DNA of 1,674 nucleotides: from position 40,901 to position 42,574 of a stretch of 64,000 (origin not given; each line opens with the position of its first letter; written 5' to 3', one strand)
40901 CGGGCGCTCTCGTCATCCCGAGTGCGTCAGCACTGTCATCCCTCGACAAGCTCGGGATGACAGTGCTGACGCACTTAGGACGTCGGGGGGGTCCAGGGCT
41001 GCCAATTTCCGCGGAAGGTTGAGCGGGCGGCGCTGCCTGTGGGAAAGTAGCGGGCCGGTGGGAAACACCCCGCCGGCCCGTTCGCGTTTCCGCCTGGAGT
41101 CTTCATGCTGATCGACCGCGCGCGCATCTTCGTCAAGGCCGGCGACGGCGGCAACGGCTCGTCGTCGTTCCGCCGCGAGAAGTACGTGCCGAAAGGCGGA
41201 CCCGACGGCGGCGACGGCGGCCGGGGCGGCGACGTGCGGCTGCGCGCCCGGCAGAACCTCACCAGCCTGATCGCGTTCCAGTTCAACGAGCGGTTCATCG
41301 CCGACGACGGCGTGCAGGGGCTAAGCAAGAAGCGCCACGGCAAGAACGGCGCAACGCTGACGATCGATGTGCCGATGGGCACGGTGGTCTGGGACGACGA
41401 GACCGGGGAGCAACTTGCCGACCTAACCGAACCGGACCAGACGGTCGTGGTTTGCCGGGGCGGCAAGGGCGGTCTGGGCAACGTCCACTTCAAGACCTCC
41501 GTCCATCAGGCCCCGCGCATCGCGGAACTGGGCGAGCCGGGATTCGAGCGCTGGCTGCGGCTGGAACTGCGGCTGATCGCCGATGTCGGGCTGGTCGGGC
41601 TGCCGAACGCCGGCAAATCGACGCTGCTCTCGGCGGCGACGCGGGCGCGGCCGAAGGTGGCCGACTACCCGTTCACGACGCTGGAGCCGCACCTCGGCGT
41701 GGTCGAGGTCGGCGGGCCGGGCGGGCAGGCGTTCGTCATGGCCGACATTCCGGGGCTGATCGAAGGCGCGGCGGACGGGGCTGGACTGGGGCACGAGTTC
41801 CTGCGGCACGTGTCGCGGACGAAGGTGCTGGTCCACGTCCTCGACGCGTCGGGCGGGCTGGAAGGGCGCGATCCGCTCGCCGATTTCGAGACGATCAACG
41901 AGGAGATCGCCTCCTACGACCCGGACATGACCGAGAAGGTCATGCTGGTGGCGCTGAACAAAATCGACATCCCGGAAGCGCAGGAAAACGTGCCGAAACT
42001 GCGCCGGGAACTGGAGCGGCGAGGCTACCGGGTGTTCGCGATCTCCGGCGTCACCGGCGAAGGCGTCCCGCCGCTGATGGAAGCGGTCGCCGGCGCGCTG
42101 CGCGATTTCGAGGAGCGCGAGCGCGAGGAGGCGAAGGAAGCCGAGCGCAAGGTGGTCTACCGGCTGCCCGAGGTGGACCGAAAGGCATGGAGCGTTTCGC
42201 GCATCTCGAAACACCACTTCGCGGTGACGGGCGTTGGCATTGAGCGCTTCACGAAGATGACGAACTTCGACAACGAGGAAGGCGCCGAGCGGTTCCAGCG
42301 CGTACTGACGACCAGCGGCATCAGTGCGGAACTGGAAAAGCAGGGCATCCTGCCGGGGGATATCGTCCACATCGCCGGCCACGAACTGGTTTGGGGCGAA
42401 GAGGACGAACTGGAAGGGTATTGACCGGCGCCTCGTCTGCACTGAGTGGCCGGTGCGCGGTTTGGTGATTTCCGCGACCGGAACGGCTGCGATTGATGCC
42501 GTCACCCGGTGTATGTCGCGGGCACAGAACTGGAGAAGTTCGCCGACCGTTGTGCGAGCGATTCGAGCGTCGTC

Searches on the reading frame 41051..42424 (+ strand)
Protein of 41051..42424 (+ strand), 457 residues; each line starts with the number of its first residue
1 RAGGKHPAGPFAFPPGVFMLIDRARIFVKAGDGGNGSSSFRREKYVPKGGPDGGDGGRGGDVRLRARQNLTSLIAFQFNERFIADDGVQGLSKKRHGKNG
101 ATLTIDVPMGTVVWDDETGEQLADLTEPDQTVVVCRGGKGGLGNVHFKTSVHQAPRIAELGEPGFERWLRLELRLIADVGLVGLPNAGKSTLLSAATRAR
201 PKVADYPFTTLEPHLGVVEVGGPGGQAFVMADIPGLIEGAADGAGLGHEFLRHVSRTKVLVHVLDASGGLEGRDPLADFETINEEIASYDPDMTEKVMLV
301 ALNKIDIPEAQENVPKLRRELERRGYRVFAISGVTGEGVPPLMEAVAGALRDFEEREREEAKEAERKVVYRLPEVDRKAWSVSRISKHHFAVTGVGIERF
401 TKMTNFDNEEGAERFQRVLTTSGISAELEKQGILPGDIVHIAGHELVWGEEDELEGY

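Call 13: search_protein_families(library=ncbifam, proteins=[window:41051-42424:+], max_evalue=0.00001)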
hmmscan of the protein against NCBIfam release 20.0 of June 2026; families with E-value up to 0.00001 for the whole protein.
window:41051-42424:+ (457 aa): 13 families
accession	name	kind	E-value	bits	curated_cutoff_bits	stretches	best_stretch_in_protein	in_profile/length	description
NF008955.0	PRK12297.1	equivalog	3.7e-163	543.4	406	1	19-448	2-427/429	GTPase ObgE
TIGR02729.1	Obg_CgtA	equivalog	5.4e-131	436.5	280.25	1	21-348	2-326/329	Obg family GTPase CgtA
NF008954.1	PRK12296.1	equivalog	6e-131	437.1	377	1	20-448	4-436/470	GTPase ObgE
NF008956.1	PRK12299.1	equivalog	1.8e-129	431.4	300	1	19-349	1-324/327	GTPase ObgE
NF007171.0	PRK09602.1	subfamily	5.2e-28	98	387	2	230-287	77-143/397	YchF-related putative GTPase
TIGR00092.1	TIGR00092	equivalog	3.4e-20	72.5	279.2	1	179-298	5-145/368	redox-regulated ATPase YchF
NF008280.0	PRK11058.1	equivalog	7.8e-16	57.9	441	1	176-350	197-361/426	ribosome rescue GTPase HflX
TIGR03595.1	Obg_CgtA_exten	equivalog_domain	1.3e-15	57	37.65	1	381-448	2-69/70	Obg family GTPase CgtA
TIGR03156.1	GTP_HflX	equivalog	8.8e-13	47.9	216.75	1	176-348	189-349/351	GTPase HflX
TIGR00231.1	small_GTP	domain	2.3e-10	40.5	42.5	1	178-340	5-156/164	GTP-binding protein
NF000908.1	PRK00089.1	equivalog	5.4e-10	39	237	1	179-351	6-168/291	GTPase Era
TIGR03594.1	GTPase_EngA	equivalog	7.5e-10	38.4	306.7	1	179-367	3-177/432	ribosome biogenesis GTPase Der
TIGR00437.1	feoB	equivalog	9e-08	31.3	315.65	1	183-391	1-188/594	ferrous iron transport protein B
